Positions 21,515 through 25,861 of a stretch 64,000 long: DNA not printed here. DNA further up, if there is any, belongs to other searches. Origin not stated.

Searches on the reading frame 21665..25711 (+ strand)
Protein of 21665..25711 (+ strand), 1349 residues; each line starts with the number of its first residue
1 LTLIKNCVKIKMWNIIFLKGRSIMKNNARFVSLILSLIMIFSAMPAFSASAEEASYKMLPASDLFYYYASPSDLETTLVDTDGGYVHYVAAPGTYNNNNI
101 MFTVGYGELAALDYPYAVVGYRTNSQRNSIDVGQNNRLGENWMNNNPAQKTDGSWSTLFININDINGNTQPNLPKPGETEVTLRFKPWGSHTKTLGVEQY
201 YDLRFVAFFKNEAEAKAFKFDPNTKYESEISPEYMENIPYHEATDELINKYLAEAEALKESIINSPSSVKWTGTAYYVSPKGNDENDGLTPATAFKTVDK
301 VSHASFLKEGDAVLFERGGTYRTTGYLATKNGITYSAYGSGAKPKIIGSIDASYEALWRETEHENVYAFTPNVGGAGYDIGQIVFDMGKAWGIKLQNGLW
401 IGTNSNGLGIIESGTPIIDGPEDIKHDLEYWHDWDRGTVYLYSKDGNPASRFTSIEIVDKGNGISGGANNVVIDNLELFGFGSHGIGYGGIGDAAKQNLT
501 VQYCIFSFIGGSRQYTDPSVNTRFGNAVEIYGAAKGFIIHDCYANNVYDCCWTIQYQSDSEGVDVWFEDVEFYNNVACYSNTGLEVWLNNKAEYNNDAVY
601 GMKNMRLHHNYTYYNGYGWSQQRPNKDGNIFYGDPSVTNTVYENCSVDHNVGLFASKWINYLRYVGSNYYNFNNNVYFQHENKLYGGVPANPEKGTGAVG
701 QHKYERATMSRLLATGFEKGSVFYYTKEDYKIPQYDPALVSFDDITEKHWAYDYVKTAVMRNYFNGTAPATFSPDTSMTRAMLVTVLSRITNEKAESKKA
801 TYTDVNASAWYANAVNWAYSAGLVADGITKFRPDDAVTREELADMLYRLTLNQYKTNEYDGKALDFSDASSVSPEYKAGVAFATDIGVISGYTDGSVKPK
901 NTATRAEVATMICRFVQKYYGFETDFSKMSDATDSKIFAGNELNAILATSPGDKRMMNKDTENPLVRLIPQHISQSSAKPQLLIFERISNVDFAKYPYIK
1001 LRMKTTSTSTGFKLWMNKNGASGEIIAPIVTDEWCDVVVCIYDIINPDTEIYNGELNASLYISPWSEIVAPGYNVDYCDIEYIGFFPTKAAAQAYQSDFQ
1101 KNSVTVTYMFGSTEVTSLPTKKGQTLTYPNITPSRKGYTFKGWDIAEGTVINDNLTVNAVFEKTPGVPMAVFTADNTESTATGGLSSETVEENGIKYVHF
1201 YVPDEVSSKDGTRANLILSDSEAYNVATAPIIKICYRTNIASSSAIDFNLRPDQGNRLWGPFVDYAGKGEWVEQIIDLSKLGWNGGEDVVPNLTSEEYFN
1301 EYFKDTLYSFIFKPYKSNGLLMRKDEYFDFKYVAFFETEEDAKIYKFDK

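Call 8: search_protein_families(library=pfam, proteins=[window:21665-25711:+], max_evalue=0.01)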
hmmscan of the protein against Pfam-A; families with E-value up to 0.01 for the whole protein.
window:21665-25711:+ (1349 aa): 2 families
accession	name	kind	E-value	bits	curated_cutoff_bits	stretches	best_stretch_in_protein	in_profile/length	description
PF00395.25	SLH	-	5.2e-29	100.4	20.8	3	801-843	1-44/44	S-layer homology domain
PF09479.16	Flg_new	-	0.00014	22.3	27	1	1105-1145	2-40/65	Listeria-Bacteroides repeat domain (List_Bact_rpt)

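Call 20: find_homologous_proteins(query=window:21734-25711:+, max_evalue=1e-20)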
Query window:21734-25711:+ (1326 aa): 91 proteins with E <= 1e-20 among 8000 candidates.
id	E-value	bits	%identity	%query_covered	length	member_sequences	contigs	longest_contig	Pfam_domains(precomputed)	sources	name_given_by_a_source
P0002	0.0e+0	3091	100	100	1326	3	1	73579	PF00395.26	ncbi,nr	ncbi:MAG: S-layer homology domain-containing protein [Clostridia bacterium]|nr:S-layer homology doma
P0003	0.0e+0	2215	72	98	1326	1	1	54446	PF00395.26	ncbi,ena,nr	ncbi:MAG: S-layer homology domain-containing protein [Clostridia bacterium]|nr:S-layer homology doma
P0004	0.0e+0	2186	87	79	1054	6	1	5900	PF00395.26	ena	-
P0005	0.0e+0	1899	63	100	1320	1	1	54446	PF00395.26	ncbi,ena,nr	ncbi:MAG: S-layer homology domain-containing protein [Clostridia bacterium]|nr:S-layer homology doma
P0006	0.0e+0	1738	69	81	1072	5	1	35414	PF00395.26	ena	-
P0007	0.0e+0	1729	69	81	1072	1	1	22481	PF00395.26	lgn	-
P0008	0.0e+0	1712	58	99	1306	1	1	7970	PF00395.26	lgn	-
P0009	0.0e+0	1572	53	100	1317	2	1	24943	PF00395.26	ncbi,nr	ncbi:MAG: S-layer homology domain-containing protein [Clostridia bacterium]|nr:S-layer homology doma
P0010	0.0e+0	1514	52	100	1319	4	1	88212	PF00395.26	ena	-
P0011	0.0e+0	1440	59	81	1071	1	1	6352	PF00395.26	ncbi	-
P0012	0.0e+0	1438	61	77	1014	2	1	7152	PF00395.26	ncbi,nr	ncbi:MAG: S-layer homology domain-containing protein, partial [Clostridia bacterium]|nr:S-layer homo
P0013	0.0e+0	1430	54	84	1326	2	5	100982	PF00395.26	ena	-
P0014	0.0e+0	1415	59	81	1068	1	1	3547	PF00395.26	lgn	-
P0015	0.0e+0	1415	54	83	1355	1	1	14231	PF00395.26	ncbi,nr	ncbi:MAG: S-layer homology domain-containing protein [Clostridia bacterium]|nr:S-layer homology doma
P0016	0.0e+0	1386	57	81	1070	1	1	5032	PF00395.26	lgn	-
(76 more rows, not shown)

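Call 21: find_encoding_contigs(protein=P0003, flank=10000, max_places=4)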
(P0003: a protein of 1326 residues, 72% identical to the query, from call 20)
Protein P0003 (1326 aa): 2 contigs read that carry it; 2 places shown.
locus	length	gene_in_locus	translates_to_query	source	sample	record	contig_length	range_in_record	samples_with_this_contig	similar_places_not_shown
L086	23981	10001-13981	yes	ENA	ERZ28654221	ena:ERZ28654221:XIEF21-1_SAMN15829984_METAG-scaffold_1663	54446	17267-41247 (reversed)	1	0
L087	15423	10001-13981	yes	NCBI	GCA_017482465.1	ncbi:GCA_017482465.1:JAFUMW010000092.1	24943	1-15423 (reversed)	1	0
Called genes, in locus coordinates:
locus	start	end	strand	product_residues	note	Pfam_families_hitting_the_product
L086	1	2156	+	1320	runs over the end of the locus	PF00395:SLH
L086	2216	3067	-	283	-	PF00165:HTH_AraC (weak), PF12833:HTH_18, PF00165:HTH_AraC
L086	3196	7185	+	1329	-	PF00395:SLH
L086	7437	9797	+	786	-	PF02368:Big_2 (weak), PF00657:Lipase_GDSL, PF13472:Lipase_GDSL_2, PF00404:Dockerin_1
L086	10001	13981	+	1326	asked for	PF00395:SLH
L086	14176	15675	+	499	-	PF02557:VanY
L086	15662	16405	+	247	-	PF01128:IspD, PF12804:NTP_transf_3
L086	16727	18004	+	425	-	PF03952:Enolase_N, PF13378:MR_MLE_C (faint), PF00113:Enolase_C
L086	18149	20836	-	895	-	PF00395:SLH (weak)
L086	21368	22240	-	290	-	-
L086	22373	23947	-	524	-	-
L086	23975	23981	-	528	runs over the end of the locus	PF13229:Beta_helix (faint)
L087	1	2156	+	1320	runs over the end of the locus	PF00395:SLH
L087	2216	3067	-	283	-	PF00165:HTH_AraC (weak), PF12833:HTH_18, PF00165:HTH_AraC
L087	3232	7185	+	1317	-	PF00395:SLH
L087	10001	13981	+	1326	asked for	PF00395:SLH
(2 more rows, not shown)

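Call 22: find_encoding_contigs(protein=P0006, flank=10000, max_places=4)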
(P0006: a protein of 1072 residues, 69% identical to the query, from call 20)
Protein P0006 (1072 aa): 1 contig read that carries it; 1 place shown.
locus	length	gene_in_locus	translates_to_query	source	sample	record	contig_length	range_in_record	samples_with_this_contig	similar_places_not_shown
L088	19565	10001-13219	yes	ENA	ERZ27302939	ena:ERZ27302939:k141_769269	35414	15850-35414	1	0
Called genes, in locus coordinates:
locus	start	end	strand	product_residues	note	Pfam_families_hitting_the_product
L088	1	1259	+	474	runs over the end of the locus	PF02585:PIG-L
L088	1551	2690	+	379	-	PF22020:RlmL_1st, PF02926:THUMP, PF01170:UPF0020, PF13847:Methyltransf_31 (faint)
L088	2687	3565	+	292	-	PF04055:Radical_SAM, PF13186:SPASM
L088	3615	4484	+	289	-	PF04015:DUF362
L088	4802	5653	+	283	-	PF03123:CAT_RBD, PF00874:PRD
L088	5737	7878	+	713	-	PF02378:PTS_EIIC, PF00367:PTS_EIIB, PF00358:PTS_EIIA_1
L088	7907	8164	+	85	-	PF00381:PTS-HPr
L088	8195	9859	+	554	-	PF05524:PEP-utilisers_N, PF00391:PEP-utilizers, PF02896:PEP-utilizers_C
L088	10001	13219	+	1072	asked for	PF00395:SLH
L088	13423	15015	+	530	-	PF02557:VanY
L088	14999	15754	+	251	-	PF01128:IspD, PF12804:NTP_transf_3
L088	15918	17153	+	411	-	PF03952:Enolase_N, PF00113:Enolase_C, PF13378:MR_MLE_C (faint)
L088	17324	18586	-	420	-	PF00890:FAD_binding_2 (weak), PF01266:DAO (weak), PF07992:Pyr_redox_2 (faint), PF12831:FAD_oxidored, PF13450:NAD_binding_8 (weak)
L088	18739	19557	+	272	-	PF10114:PocR, PF12833:HTH_18, PF00165:HTH_AraC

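Call 23: find_encoding_contigs(protein=P0004, flank=10000, max_places=4)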
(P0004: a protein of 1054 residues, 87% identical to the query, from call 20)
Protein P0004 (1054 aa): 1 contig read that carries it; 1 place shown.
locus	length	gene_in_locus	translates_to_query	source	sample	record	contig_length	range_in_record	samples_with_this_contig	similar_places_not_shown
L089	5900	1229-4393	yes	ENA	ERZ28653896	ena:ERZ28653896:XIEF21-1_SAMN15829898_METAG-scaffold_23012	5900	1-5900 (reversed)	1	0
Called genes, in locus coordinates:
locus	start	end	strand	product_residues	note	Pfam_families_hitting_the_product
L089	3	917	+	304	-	?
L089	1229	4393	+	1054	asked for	PF00395:SLH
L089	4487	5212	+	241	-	-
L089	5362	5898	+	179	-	?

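Call 32: find_related_loci(query=L089:3-914:+, collection=metagenome_contigs, flank=10000)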
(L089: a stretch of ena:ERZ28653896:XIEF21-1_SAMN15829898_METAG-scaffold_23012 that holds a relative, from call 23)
Query L089:3-914:+ (304 aa) in metagenome_contigs; peptide patterns used: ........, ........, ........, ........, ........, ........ (x = any residue, [..] = any of these).
132 stretches matched a pattern, but none encodes a relative of the query by tblastn (E <= 1e-3).

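Call 46: search_protein_families(library=ncbifam, proteins=[L086:7437-9794:+, L089:3-914:+], max_evalue=0.001)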
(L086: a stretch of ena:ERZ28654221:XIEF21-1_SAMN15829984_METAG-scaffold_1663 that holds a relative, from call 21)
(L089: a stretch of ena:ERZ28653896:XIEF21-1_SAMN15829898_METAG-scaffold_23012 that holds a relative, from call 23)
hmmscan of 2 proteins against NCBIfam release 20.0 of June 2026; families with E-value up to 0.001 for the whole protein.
L086:7437-9794:+ (786 aa): 0 families

L089:3-914:+ (304 aa): 0 families

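Call 60: find_encoding_contigs(protein=P0005, flank=10000, max_places=2)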
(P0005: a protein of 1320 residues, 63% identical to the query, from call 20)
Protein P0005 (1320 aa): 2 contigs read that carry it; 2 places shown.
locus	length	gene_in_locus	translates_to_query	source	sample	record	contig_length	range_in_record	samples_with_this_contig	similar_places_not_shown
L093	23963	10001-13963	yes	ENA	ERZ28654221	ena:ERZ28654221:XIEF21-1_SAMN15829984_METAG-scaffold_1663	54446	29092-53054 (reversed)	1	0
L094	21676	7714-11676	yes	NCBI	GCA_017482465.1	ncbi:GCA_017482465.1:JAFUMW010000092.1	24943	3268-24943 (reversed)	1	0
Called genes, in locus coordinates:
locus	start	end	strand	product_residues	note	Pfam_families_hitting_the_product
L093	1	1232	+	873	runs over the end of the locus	?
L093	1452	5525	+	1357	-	PF00395:SLH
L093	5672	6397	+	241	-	-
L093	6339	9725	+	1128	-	-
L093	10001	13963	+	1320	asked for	PF00395:SLH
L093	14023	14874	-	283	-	PF00165:HTH_AraC (weak), PF12833:HTH_18, PF00165:HTH_AraC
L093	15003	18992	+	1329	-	PF00395:SLH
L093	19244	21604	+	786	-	PF02368:Big_2 (weak), PF00657:Lipase_GDSL, PF13472:Lipase_GDSL_2, PF00404:Dockerin_1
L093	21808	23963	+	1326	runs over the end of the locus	PF00395:SLH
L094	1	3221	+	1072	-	PF00395:SLH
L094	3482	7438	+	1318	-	PF00395:SLH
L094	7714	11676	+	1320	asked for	PF00395:SLH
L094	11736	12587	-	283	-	PF00165:HTH_AraC (weak), PF12833:HTH_18, PF00165:HTH_AraC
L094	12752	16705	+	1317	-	PF00395:SLH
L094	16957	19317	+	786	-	PF02368:Big_2 (weak), PF00657:Lipase_GDSL, PF13472:Lipase_GDSL_2, PF00404:Dockerin_1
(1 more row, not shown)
